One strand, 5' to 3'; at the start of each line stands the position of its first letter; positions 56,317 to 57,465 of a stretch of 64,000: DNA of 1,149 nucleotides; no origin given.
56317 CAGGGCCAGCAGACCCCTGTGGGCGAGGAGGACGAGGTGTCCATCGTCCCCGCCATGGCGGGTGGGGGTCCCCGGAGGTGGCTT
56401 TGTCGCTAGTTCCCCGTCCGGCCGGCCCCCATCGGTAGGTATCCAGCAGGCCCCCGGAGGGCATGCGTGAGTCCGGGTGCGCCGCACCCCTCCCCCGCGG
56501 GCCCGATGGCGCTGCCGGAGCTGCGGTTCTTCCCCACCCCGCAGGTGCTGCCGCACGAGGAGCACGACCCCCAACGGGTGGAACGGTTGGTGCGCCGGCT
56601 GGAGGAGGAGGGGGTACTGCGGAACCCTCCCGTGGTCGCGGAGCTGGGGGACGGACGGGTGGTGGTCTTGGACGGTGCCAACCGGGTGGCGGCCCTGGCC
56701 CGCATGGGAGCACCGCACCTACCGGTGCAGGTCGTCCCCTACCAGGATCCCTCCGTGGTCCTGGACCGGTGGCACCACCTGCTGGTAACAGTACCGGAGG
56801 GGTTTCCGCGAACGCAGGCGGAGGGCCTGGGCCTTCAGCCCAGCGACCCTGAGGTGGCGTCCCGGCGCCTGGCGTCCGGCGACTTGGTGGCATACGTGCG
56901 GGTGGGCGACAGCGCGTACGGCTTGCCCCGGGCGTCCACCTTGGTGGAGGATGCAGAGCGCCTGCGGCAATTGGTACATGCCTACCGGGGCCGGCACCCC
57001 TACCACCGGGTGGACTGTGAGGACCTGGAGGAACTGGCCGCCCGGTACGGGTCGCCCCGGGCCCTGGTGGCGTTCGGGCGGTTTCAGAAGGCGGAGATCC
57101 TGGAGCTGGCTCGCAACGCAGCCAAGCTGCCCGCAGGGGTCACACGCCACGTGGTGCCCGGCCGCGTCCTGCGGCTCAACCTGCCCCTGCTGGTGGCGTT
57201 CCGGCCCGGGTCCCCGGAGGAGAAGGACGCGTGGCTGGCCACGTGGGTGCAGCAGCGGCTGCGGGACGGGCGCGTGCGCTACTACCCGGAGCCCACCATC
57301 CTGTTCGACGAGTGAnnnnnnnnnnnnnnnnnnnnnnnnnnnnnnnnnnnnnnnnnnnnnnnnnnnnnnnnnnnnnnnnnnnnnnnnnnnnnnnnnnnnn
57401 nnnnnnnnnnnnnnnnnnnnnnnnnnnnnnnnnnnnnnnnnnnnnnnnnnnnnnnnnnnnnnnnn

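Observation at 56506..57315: ParB/sulfiredoxin-fold gene between cysO and cysM, a candidate free serine kinase supplying O-phosphoserine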

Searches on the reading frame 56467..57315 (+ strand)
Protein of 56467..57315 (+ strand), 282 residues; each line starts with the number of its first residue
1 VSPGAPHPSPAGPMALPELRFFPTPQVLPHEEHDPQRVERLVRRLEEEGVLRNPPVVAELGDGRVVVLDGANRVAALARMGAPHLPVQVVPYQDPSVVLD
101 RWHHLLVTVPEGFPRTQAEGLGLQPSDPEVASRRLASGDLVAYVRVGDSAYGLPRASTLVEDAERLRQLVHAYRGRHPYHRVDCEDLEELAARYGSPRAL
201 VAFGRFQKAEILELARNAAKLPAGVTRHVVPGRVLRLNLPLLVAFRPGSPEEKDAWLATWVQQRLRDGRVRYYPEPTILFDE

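Call 3: search_protein_families(library=pfam, proteins=[window:56467-57315:+], max_evalue=0.01)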
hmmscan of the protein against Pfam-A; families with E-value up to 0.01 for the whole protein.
window:56467-57315:+ (282 aa): 0 families

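Call 4: search_protein_families(library=ncbifam, proteins=[window:56467-57315:+], max_evalue=0.01)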
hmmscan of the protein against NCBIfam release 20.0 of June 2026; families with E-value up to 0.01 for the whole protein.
window:56467-57315:+ (282 aa): 2 families
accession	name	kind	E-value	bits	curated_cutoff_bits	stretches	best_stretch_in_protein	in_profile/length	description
NF033589.0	staphy_B_SbnI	equivalog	1.8e-17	63.5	350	1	19-275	8-247/254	bifunctional transcriptional regulator/O-phospho-L-serine synthase SbnI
NF053625.1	SerKinSerKArch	equivalog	6.6e-10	38.6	380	1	26-232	23-231/244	ADP-dependent L-serine kinase SerK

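Call 5: search_solved_structures(query=window:56467-57315:+, max_evalue=10, show_alignments=4)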
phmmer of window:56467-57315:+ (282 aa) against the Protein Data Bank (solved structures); distinct sequences matched with E-value up to 10: 10.
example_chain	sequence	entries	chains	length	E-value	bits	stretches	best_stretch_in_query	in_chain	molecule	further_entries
5ujd_A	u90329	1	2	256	2.8e-14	56.5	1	19-275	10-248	Siderophore biosynthesis protein SbnI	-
6nr6_A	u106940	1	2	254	3.4e-14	56.2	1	19-275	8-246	Bifunctional transcriptional regulator/O-phospho-L-serine synthase SbnI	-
5uje_A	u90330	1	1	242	8e-12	48.4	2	18-105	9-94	SbnI protein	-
1vk1_A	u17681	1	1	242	4.8e-10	42.6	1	14-232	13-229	Conserved hypothetical protein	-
5x0b_A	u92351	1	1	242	3e-09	40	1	21-238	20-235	Free serine kinase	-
5x0j_A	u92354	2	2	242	7.8e-09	38.6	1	21-238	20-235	Free serine kinase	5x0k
5x0e_A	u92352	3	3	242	2e-08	37.2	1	21-238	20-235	Free serine kinase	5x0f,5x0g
7ng0_A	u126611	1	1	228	0.012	18.3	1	18-94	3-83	Nucleoid occlusion protein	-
7nfu_A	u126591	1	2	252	0.014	18.1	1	19-94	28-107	Nucleoid occlusion protein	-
2ypm_A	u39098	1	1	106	1.1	11.8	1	164-229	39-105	LAFCA THIOREDOXIN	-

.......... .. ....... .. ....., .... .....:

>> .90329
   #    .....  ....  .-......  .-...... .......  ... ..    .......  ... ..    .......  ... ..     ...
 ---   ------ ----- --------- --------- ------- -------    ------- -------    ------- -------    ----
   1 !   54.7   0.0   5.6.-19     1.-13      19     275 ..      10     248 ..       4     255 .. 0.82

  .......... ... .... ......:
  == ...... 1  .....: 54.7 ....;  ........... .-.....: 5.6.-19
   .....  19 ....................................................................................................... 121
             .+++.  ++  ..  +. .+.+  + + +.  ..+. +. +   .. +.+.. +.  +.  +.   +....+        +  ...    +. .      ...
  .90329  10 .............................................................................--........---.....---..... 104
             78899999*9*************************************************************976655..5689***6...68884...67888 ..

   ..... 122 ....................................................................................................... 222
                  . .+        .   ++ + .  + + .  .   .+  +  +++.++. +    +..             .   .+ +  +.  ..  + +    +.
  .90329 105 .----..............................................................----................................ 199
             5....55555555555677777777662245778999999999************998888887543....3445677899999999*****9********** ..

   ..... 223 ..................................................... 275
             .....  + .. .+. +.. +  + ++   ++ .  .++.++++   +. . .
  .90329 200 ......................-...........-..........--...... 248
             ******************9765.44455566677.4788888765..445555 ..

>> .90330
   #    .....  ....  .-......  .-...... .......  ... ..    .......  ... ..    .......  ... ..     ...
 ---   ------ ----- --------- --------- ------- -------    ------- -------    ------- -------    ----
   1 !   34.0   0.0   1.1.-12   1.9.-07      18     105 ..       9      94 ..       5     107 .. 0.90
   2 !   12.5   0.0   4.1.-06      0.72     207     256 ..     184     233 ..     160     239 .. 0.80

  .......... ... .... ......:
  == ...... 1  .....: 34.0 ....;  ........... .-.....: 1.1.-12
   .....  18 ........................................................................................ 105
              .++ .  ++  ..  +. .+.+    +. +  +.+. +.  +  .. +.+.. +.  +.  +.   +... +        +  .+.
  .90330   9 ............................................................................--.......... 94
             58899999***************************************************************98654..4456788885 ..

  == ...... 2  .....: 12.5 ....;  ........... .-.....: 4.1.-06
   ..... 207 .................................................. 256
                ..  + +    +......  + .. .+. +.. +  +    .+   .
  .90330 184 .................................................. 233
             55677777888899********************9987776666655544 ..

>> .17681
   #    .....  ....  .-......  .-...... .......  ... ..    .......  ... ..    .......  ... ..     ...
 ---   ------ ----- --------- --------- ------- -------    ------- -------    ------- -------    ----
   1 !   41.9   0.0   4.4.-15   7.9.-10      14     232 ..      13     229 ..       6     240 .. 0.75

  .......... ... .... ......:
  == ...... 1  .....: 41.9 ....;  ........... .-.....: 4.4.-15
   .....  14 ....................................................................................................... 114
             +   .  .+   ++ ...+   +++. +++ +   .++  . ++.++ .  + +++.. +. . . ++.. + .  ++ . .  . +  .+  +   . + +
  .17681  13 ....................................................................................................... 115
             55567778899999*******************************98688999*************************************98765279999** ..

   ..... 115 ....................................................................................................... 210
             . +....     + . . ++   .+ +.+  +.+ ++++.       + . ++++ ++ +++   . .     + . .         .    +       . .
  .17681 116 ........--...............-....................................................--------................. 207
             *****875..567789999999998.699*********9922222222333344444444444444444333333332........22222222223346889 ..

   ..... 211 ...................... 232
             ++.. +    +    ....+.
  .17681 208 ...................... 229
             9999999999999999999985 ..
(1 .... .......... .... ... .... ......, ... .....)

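Call 13: find_homologous_proteins(query=window:56467-57315:+, max_evalue=0.001)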
Query window:56467-57315:+ (282 aa): 450 proteins with E <= 0.001 among 8000 candidates; the best 120 are listed.
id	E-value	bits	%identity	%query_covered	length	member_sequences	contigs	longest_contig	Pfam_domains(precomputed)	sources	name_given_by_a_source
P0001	5.3e-183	625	100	100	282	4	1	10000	-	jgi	-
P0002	4.7e-125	435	73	100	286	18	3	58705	-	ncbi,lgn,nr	ncbi:MAG: hypothetical protein QN213_10835 [Armatimonadota bacterium]|nr:hypothetical protein [Armat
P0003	6.3e-121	421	71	100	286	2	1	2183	-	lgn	-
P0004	1.4e-119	417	73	96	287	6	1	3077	-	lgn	-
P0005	2.5e-118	413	70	100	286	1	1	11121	-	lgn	-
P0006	2.5e-117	409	72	95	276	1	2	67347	-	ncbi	-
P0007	1.7e-116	407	67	100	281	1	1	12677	-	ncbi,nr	ncbi:MAG: hypothetical protein RMM30_02315 [Armatimonadota bacterium]|nr:hypothetical protein [Armat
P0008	4.0e-112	392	67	100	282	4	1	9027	-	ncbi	-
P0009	9.2e-111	388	67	99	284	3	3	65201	-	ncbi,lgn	-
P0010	9.3e-110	385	68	95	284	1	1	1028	-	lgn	-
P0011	9.7e-110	385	68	97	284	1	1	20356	-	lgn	-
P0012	2.4e-108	380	66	95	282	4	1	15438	-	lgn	-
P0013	3.6e-108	379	65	100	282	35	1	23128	-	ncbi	-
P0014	5.6e-107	376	67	97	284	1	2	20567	-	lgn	-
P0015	1.3e-106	374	70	91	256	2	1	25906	-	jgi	jgi:hypothetical protein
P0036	1.6e-62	230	46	100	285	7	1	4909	-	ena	-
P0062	1.5e-59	220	46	95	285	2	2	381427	-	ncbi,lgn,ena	-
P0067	2.2e-59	219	48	97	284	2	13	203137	-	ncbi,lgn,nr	ncbi:MAG: ParB N-terminal domain-containing protein [Armatimonadota bacterium]|nr:ParB N-terminal do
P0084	2.6e-58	216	46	99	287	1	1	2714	-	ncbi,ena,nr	ncbi:MAG TPA: hypothetical protein PL196_05580 [Burkholderiaceae bacterium]|nr:hypothetical protein 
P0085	2.8e-58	216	48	95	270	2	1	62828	-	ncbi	-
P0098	1.6e-57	213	45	95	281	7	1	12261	-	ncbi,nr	ncbi:MAG: hypothetical protein EPN19_03735 [Betaproteobacteria bacterium]|nr:MAG: hypothetical prote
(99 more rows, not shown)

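Call 15: find_related_loci(query=A1, collection=genome_contigs, flank=6000)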
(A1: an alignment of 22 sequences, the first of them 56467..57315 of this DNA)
Query A1 (282 aa) in genome_contigs; peptide patterns used: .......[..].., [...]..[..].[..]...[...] (x = any residue, [..] = any of these).
564 stretches matched a pattern; 518 encode a relative of the query (tblastn E <= 1e-3); the best 80 are kept; 80 distinct loci.
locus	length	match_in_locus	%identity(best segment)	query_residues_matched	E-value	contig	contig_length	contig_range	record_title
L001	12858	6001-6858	71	1-282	6e-128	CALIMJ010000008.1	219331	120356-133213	MAG: uncultured bacterium isolate S1_Bin_METABAT__12_1 genome assembly, contig: c_000000029900, whole genome shotgun seq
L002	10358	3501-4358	73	1-282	8e-128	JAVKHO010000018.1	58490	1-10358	MAG: Candidatus Tepidifontimicrobium thermophilum isolate HHBFW-2_201803_bins_14 HHBFW-2_201803_bins_14_scaffold_18, who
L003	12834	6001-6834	67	5-282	1e-112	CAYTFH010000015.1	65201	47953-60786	MAG TPA_asm: uncultured bacterium isolate binchicken_co30_114 genome assembly, contig: NODE_481_length_65201_cov_106.940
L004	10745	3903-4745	67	1-282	3e-119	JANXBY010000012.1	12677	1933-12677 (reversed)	MAG: Armatimonadota bacterium isolate SKYB51 k141_11627, whole genome shotgun sequence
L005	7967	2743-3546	68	15-282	3e-101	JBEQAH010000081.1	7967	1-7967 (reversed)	MAG: bacterium isolate 03V1_S199.semibin_refined.081 NODE_5522_length_7967_cov_3.039031, whole genome shotgun sequence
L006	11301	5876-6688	45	16-282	2e-66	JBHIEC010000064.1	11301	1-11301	MAG: Anaerolineae bacterium isolate b3.sp2_bin.41 NODE_1877_length_11301_cov_8.488885, whole genome shotgun sequence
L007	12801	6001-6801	46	15-282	1e-65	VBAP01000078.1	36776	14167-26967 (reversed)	MAG: Bacillati bacterium ANGP1 isolate NP_8 14_1009_16_40cm_scaffold_19426, whole genome shotgun sequence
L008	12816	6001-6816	47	15-282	5e-65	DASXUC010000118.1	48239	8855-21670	MAG TPA_asm: bacterium isolate SMAG_U4708 k141_2209440, whole genome shotgun sequence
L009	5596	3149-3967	43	14-282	4e-64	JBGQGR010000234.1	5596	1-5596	MAG: Anaerolineae bacterium isolate OBJ2_061818_090_22 k141_30429_length_5596_cov_7.0000, whole genome shotgun sequence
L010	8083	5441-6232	45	16-282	3e-64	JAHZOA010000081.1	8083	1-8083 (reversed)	MAG: Armatimonadota bacterium isolate CR_Sed_300A_bin.46 scaffold_2176, whole genome shotgun sequence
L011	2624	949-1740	45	16-282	7e-65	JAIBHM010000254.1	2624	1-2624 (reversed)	MAG: Armatimonadota bacterium isolate CR_Sed_300A_bin.49 scaffold_9122, whole genome shotgun sequence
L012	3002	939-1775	46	2-282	1e-64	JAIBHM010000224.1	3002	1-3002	MAG: Armatimonadota bacterium isolate CR_Sed_300A_bin.49 scaffold_6866, whole genome shotgun sequence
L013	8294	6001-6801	48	15-282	3e-64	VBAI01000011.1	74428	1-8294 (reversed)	MAG: Bacillati bacterium ANGP1 isolate NP_1 14_1009_12_40cm_scaffold_462, whole genome shotgun sequence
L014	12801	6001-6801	45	15-282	2e-64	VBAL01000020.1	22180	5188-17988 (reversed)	MAG: Bacillati bacterium ANGP1 isolate NP_4 14_1009_12_40cm_scaffold_5575, whole genome shotgun sequence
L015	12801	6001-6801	47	15-282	8e-64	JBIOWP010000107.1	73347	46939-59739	MAG: bacterium isolate MAG079 k127_358940, whole genome shotgun sequence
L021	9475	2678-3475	44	16-282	1e-62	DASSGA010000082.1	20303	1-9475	MAG TPA_asm: bacterium isolate SMAG_U1020 k141_356915, whole genome shotgun sequence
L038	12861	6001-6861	43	2-282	8e-61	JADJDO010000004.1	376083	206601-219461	MAG: Ideonella sp. isolate Aved_18-Q3-R54-62_MAXAC.186 tig00010547-10-3756160, whole genome shotgun sequence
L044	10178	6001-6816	43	16-282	2e-60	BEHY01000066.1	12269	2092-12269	Candidatus Thermoflexus japonica DNA, contig: NODE_1486_66, isolate: HRbin22, whole genome shotgun sequence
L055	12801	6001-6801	43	19-282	3e-59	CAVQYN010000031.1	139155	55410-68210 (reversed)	MAG: uncultured Chloroflexia bacterium isolate MFD00032.bin.2.221 genome assembly, contig: contig_7326, whole genome sho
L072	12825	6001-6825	44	16-282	2e-58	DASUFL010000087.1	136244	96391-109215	MAG TPA_asm: Candidatus Eisenbacteria bacterium isolate SMAG_U1378 k141_493859, whole genome shotgun sequence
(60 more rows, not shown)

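Call 20: find_encoding_contigs(protein=P0098, flank=6000, max_places=2)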
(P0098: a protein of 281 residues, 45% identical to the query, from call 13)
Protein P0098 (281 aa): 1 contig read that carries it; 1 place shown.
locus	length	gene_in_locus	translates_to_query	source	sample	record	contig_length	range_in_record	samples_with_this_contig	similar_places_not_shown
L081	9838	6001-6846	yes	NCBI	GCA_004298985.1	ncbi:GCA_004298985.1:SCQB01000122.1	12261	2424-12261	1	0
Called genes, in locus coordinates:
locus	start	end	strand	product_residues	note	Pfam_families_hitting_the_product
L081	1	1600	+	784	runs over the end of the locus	PF01315:Ald_Xan_dh_C, PF02738:MoCoBD_1, PF20256:MoCoBD_2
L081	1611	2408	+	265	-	PF00941:FAD_binding_5, PF03450:CO_deh_flav_C (weak)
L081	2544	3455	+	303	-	PF00004:AAA, PF07726:AAA_3 (faint), PF07728:AAA_5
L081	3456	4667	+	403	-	PF05762:VWA_CoxE, PF13519:VWA_2 (weak)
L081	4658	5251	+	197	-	PF06240:COXG, PF10604:Polyketide_cyc2 (weak)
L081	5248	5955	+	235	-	PF01411:tRNA-synt_2c, PF07973:tRNA_SAD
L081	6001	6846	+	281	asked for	-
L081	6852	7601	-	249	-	-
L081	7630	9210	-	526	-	PF00581:Rhodanese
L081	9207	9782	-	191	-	-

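Call 21: find_encoding_contigs(protein=P0062, flank=6000, max_places=2)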
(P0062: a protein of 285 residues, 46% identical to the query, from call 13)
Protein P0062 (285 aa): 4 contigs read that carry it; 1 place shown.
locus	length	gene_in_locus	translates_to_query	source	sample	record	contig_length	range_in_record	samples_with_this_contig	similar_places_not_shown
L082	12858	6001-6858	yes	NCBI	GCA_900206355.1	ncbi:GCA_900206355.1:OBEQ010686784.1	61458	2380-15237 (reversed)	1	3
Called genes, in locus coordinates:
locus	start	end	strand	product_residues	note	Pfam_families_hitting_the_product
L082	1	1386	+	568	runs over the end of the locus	PF20446:ABC_N, PF09818:ABC_ATPase, PF21117:MRB1590_C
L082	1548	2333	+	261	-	-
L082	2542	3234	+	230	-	PF21948:LplA-B_cat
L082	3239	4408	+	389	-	PF01053:Cys_Met_Meta_PP, PF00155:Aminotran_1_2 (weak)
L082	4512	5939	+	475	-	PF00291:PALP, PF00571:CBS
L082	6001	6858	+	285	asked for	-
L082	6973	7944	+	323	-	PF00291:PALP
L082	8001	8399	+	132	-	PF14464:Prok-JAB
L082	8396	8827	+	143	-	PF02082:Rrf2, PF03444:WHD_HrcA (weak)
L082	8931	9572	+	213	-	PF04542:Sigma70_r2, PF22029:PhyR_sigma2 (weak), PF08281:Sigma70_r4_2, PF04545:Sigma70_r4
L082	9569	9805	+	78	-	PF13490:zf-HC2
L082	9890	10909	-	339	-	PF01266:DAO (faint), PF03486:HI0933_like (faint), PF07992:Pyr_redox_2, PF12831:FAD_oxidored (weak), PF13450:NAD_binding_8 (weak), PF13738:Pyr_redox_3, PF13434:Lys_Orn_oxgnase (weak), PF00070:Pyr_redox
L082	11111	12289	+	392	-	PF00899:ThiF, PF00581:Rhodanese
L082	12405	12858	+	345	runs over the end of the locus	PF08240:ADH_N, PF16912:Glu_dehyd_C, PF00107:ADH_zinc_N, PF13602:ADH_zinc_N_2 (weak)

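Call 22: find_encoding_contigs(protein=P0085, flank=6000, max_places=2)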
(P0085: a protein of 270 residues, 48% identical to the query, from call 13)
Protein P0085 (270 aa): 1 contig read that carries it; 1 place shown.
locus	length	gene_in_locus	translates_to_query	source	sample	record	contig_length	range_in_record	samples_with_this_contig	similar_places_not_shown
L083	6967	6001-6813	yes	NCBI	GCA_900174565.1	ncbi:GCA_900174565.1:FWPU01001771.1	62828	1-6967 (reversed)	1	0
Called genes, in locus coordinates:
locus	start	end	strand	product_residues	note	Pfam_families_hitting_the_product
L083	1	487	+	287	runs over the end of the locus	PF02219:MTHFR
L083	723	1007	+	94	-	PF02597:ThiS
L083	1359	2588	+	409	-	PF04143:Sulf_transp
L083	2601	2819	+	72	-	PF01206:TusA, PF10006:DUF2249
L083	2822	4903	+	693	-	PF00581:Rhodanese, PF00899:ThiF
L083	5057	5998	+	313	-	PF00291:PALP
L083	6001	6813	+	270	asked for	-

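Call 24: search_protein_families(library=pfam, proteins=[L044:4819-5802:+, L044:6621-7850:+, L044:7621-9042:+, L044:9027-10091:+, L072:5643-7793:+, L072:7384-8397:+, L072:3854-4705:+, L038:5005-5901:+, L038:4477-5994:-, L038:7374-8357:+], max_evalue=0.0001)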
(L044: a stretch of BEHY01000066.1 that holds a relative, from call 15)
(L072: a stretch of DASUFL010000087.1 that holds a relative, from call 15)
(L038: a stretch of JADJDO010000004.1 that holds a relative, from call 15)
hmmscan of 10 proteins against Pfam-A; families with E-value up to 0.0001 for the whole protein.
L044:4819-5802:+ (328 aa): 5 families
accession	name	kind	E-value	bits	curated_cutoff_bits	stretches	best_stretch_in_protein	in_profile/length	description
PF00575.29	S1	-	5.6e-53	177.7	22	3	191-263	2-74/74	S1 RNA binding domain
PF23459.1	S1_RRP5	-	2.5e-20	73.2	27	2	192-262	2-72/72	RRP5 S1 domain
PF13509.12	S1_2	-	8.5e-07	29.4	21.8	0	193-226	1-34/61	S1 domain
PF24685.1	OB_RRP5_4th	-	8.1e-06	26.2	31.5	0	192-249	7-69/92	RRP5 OB-fold domain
PF21710.3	Spt6_S1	-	1e-05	26.2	27.5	0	190-263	13-87/91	Spt6, S1/OB domain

L044:6621-7850:+ (410 aa): 0 families

L044:7621-9042:+ (474 aa): 0 families

L044:9027-10091:+ (355 aa): 0 families

L072:5643-7793:+ (717 aa): 1 family
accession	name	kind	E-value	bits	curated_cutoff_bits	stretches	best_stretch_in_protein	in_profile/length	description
PF00291.31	PALP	-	3.1e-64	217.6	35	1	422-700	5-295/295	Pyridoxal-phosphate dependent enzyme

L072:7384-8397:+ (338 aa): 0 families

L072:3854-4705:+ (284 aa): 1 family
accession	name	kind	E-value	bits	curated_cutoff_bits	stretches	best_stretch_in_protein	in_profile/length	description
PF01625.27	PMSR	-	1.3e-60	204.5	23.7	1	107-257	2-152/153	Peptide methionine sulfoxide reductase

L038:5005-5901:+ (299 aa): 0 families

L038:4477-5994:- (506 aa): 1 family
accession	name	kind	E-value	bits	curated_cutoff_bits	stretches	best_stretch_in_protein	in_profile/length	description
PF00291.31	PALP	-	1.7e-40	139.7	35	1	125-467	3-295/295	Pyridoxal-phosphate dependent enzyme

L038:7374-8357:+ (328 aa): 0 families
